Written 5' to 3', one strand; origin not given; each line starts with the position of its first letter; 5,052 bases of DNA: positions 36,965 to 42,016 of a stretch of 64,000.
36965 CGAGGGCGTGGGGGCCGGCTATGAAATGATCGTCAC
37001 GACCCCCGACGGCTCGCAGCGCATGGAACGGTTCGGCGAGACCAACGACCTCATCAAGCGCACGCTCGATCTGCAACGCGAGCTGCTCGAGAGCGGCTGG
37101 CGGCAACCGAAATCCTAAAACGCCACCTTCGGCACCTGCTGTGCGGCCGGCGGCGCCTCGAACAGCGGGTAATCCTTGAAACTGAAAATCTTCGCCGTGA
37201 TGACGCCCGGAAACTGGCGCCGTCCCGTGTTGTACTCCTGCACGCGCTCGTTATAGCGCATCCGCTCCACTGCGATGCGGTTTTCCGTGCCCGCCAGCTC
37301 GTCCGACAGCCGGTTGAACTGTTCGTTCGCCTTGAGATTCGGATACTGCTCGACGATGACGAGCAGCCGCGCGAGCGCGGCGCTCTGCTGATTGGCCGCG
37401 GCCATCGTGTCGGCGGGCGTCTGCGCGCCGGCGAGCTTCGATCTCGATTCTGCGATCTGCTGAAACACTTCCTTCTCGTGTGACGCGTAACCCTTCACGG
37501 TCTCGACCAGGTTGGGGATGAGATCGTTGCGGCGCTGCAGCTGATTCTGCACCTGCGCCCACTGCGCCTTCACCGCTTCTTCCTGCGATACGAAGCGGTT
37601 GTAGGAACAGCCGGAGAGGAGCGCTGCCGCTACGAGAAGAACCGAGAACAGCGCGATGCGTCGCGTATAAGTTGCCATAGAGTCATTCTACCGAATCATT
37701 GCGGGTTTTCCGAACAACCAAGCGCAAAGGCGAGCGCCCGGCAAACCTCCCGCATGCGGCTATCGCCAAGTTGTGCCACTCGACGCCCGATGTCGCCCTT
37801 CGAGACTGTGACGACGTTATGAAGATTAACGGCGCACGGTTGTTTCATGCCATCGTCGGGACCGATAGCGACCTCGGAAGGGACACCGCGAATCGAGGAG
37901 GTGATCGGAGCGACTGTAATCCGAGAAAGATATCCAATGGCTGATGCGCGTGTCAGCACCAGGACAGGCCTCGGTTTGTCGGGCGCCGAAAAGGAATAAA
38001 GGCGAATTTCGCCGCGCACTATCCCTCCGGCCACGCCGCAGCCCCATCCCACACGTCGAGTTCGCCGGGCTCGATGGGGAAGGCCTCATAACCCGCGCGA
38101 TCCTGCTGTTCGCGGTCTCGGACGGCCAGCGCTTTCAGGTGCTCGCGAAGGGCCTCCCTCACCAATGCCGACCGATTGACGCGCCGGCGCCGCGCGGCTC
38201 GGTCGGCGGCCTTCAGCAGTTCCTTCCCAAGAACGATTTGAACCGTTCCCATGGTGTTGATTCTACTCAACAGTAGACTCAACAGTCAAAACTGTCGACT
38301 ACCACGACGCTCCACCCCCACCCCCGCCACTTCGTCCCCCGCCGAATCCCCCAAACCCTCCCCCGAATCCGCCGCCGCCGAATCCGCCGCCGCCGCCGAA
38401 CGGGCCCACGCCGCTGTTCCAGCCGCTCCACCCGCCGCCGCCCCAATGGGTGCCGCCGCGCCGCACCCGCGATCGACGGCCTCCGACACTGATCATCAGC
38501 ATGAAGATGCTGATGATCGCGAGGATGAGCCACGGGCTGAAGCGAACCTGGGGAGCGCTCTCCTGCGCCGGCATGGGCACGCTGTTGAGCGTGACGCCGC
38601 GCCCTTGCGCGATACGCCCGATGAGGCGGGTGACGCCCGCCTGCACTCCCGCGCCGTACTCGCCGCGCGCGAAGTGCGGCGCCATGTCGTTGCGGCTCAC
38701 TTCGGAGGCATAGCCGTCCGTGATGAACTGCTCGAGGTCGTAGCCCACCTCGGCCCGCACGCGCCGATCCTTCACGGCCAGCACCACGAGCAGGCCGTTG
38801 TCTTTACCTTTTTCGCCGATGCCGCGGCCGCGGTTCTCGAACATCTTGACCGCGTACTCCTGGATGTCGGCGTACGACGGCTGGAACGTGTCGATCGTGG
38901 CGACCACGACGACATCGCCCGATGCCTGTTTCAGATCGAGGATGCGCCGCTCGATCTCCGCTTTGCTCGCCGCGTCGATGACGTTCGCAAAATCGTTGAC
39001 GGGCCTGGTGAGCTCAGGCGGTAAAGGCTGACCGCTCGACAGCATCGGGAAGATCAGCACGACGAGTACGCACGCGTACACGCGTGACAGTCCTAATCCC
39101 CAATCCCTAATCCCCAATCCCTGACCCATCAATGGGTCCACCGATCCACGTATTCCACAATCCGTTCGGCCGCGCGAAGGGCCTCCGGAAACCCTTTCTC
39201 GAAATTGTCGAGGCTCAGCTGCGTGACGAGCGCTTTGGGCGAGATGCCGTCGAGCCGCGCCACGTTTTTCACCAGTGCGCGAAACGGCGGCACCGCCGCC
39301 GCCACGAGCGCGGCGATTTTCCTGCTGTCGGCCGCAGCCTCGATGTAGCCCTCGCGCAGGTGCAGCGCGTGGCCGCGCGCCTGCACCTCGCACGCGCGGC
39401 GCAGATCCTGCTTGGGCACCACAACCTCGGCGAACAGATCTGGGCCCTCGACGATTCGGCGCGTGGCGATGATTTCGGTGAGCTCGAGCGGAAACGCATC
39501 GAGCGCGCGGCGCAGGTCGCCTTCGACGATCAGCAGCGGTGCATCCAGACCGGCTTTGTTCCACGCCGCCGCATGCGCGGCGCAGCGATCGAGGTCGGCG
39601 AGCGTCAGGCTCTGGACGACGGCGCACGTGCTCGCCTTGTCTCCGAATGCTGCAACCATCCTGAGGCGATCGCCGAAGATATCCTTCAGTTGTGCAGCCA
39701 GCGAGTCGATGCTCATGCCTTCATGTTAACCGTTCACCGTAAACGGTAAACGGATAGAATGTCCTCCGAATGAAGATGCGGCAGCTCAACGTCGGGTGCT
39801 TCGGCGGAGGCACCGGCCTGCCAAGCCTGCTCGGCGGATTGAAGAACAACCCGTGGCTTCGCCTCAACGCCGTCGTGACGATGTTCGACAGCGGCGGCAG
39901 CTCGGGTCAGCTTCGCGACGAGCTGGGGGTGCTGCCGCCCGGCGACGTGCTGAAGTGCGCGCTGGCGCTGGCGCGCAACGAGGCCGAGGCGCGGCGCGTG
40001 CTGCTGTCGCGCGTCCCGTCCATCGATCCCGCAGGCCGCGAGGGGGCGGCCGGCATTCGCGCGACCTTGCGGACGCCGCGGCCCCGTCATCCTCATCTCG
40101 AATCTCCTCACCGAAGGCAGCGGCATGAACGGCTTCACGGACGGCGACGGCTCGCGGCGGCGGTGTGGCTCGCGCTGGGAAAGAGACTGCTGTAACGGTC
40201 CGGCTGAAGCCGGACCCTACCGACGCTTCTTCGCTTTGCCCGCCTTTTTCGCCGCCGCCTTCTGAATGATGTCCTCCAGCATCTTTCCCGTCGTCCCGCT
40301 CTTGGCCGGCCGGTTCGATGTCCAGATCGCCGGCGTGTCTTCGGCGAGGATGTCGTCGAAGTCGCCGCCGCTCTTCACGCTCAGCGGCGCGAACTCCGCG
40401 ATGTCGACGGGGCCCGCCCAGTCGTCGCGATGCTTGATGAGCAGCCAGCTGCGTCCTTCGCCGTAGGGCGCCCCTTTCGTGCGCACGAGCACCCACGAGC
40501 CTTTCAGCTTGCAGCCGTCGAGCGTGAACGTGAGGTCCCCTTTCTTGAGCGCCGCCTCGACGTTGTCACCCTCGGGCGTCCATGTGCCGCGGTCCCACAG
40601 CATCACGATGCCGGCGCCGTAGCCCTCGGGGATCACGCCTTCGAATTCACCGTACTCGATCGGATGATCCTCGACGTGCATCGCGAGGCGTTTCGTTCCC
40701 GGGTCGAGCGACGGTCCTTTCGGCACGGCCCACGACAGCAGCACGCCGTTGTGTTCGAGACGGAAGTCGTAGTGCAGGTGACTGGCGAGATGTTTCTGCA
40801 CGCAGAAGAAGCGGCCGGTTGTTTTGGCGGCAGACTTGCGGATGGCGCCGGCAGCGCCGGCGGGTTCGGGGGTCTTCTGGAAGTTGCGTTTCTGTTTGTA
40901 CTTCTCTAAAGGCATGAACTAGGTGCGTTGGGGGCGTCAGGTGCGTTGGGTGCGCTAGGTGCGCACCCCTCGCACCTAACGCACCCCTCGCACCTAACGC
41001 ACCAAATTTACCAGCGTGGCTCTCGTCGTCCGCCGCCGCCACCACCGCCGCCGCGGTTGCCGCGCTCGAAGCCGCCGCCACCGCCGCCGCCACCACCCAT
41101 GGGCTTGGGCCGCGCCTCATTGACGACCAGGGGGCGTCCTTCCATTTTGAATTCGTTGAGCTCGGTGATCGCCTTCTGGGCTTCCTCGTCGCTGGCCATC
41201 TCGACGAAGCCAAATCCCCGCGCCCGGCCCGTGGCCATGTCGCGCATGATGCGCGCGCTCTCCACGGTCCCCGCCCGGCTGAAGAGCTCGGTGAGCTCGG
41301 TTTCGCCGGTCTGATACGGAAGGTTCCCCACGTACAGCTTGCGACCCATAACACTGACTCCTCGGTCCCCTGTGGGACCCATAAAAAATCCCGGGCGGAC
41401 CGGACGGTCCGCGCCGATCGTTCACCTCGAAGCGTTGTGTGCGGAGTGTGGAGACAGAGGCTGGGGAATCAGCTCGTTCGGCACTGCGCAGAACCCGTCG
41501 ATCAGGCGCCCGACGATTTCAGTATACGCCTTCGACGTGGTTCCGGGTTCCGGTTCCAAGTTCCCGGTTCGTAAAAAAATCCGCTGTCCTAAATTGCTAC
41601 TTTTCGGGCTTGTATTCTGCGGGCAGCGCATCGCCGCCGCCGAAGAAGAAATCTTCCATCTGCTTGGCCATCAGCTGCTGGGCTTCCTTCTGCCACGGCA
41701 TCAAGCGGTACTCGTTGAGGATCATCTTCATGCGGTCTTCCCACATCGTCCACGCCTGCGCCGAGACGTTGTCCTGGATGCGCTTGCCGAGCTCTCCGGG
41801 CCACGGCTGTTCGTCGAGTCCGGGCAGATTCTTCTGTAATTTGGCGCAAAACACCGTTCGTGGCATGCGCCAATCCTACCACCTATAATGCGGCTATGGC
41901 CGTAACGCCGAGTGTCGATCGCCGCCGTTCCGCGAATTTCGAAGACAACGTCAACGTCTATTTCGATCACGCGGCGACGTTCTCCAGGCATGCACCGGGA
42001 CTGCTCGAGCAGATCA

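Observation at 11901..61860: At least nine families of 7-9-nt-period degenerate tandem arrays, each recurring at 2-3 loci, mostly as intergenic palindromes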

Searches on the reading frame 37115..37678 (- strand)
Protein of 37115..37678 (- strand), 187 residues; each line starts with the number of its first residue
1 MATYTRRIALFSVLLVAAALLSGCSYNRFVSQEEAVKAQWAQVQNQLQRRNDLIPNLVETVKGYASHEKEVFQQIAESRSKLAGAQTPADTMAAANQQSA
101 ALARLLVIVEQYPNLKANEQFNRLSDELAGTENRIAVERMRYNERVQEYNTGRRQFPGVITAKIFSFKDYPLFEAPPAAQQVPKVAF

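Call 74: search_protein_families(library=pfam, proteins=[window:37115-37678:-], max_evalue=0.01)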
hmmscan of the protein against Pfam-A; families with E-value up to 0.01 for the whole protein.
window:37115-37678:- (187 aa): 1 family
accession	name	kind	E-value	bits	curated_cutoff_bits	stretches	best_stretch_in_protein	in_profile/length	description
PF04011.17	LemA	-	5.2e-59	198.8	26.2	1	39-187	1-149/149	LemA family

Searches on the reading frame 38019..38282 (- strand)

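Call 103: search_protein_families(library=pfam, proteins=[window:38019-38282:-], max_evalue=0.001)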
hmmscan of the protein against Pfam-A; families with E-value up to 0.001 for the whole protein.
window:38019-38282:- (87 aa): 1 family
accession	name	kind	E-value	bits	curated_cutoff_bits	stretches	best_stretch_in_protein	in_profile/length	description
PF01402.27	RHH_1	-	4.4e-07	30.1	20.5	1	14-50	2-38/39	Ribbon-helix-helix protein, copG family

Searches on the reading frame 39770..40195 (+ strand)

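Call 103: search_protein_families(library=pfam, proteins=[window:39770-40195:+], max_evalue=0.001)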
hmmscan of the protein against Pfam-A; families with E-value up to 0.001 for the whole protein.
window:39770-40195:+ (141 aa): 1 family
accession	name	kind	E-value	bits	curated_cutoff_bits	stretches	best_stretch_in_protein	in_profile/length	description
PF01933.23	CofD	-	2.2e-17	63.6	30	1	10-77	3-69/290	2-phospho-L-lactate transferase CofD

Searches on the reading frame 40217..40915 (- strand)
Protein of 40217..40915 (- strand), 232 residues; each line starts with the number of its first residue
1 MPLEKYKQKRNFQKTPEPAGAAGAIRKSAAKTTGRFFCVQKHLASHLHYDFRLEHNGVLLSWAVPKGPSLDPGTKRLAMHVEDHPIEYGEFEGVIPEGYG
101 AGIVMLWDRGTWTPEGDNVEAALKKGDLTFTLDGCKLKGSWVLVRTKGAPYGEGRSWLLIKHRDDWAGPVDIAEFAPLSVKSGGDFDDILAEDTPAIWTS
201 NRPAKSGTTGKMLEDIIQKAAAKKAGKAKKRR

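Call 11: search_protein_families(library=pfam, proteins=[window:40217-40915:-], max_evalue=0.01)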
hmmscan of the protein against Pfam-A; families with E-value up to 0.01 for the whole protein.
window:40217-40915:- (232 aa): 1 family
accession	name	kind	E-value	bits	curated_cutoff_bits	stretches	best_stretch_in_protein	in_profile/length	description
PF13298.12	LigD_N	-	1.5e-42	144.6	31.1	1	40-145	1-107/107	DNA Ligase D 3'-phosphoesterase domain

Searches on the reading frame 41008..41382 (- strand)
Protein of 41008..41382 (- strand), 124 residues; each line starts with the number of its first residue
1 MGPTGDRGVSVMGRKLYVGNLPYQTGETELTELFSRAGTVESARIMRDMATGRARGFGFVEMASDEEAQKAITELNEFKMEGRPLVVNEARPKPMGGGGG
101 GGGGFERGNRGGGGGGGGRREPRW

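Call 11: search_protein_families(library=pfam, proteins=[window:41008-41382:-], max_evalue=0.01)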
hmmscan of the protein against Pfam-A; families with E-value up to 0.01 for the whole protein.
window:41008-41382:- (124 aa): 2 families
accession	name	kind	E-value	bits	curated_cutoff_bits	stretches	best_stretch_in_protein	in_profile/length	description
PF00076.28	RRM_1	-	2.3e-23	82.2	20.7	1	16-85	1-69/70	RNA recognition motif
PF13893.12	RRM_5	-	0.0093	16.1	27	0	27-87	41-96/125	RNA recognition motif. (a.k.a. RRM, RBD, or RNP domain)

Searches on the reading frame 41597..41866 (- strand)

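Call 103: search_protein_families(library=pfam, proteins=[window:41597-41866:-], max_evalue=0.001)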
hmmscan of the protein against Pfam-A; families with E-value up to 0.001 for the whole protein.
window:41597-41866:- (89 aa): 1 family
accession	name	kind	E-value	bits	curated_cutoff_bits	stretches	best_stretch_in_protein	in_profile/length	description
PF04362.19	Iron_traffic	-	6.9e-34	115.9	27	1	1-87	1-87/88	Bacterial Fe(2+) trafficking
